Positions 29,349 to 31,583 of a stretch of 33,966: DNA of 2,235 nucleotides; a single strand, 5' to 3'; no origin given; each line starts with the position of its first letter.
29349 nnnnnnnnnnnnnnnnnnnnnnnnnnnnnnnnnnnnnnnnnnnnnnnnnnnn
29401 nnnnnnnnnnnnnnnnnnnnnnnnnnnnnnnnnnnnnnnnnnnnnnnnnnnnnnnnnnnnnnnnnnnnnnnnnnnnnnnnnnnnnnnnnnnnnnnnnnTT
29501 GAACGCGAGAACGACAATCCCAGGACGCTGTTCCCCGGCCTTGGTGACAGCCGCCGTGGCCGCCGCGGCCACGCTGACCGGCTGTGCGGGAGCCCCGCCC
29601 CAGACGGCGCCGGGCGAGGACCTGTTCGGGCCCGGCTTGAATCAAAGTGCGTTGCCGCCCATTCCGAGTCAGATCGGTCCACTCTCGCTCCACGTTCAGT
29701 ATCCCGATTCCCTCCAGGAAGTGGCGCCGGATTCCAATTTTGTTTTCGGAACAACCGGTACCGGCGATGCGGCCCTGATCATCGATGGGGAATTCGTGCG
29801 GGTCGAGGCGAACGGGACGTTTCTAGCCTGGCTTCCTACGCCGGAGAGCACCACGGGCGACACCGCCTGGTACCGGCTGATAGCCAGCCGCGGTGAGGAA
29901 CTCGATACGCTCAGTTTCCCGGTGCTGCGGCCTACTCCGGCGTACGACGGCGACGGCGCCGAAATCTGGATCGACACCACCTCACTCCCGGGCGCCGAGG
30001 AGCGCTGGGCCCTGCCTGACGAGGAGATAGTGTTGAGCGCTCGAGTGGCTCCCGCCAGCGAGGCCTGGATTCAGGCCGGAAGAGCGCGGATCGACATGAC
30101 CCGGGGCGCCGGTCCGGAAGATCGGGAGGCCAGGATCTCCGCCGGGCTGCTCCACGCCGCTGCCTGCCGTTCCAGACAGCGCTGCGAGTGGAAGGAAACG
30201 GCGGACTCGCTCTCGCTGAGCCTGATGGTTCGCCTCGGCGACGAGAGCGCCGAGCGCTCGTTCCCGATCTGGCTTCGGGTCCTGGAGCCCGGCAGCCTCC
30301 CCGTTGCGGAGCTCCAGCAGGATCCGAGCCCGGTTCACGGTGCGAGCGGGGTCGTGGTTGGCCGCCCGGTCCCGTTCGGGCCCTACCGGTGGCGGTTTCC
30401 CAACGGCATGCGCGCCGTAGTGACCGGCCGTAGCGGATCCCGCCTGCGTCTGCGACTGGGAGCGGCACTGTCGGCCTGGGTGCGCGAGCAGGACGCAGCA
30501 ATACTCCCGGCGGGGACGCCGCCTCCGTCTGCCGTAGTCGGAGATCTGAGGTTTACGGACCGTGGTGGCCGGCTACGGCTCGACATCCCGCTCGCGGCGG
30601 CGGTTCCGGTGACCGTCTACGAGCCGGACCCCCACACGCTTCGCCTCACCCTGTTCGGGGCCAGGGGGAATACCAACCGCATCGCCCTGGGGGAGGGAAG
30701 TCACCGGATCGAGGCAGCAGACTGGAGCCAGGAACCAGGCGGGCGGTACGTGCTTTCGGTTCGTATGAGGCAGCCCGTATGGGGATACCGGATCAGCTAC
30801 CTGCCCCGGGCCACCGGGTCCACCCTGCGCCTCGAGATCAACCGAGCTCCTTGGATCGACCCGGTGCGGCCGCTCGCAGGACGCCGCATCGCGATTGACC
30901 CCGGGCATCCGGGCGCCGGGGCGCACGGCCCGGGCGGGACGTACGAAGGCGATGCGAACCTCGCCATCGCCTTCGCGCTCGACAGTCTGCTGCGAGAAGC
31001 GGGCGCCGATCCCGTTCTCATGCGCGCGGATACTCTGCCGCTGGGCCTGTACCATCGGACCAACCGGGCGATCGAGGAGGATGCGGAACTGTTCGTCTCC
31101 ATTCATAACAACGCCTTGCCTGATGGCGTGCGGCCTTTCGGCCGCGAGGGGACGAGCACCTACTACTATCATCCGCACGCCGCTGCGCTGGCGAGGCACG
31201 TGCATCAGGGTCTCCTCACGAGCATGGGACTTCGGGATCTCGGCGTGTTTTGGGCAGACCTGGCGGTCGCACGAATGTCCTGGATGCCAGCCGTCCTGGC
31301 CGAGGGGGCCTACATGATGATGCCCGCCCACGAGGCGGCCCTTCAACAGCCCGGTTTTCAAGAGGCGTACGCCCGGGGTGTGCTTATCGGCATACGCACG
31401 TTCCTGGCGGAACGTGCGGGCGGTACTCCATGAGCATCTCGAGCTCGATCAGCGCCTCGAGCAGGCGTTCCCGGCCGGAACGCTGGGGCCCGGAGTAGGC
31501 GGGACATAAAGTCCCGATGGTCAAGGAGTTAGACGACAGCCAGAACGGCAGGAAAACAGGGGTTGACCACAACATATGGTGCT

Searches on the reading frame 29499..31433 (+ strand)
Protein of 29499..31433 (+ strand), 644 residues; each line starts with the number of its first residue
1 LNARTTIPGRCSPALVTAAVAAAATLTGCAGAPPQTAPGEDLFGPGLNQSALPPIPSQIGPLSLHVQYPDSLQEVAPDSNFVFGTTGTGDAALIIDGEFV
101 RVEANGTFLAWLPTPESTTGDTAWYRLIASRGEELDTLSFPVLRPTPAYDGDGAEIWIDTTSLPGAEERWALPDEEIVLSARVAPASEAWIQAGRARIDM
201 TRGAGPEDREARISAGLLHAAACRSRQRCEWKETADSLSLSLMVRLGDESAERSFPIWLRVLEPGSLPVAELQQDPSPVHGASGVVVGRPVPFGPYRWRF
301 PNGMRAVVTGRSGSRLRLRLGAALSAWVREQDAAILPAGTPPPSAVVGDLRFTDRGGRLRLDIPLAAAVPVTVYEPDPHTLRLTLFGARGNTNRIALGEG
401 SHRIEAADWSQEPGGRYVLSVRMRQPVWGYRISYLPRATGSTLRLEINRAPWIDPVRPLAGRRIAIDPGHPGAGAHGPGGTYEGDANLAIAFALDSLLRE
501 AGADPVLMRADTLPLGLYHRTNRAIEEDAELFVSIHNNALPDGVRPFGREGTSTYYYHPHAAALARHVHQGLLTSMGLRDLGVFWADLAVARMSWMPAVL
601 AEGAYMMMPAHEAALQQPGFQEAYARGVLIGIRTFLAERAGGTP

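Call 60: search_protein_families(library=pfam, proteins=[window:29499-31433:+], max_evalue=0.0001)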
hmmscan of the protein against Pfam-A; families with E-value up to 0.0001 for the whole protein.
window:29499-31433:+ (644 aa): 1 family
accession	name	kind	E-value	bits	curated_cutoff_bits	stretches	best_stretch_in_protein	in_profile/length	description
PF01520.23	Amidase_3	-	3.6e-29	102.5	27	1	464-633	1-173/174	N-acetylmuramoyl-L-alanine amidase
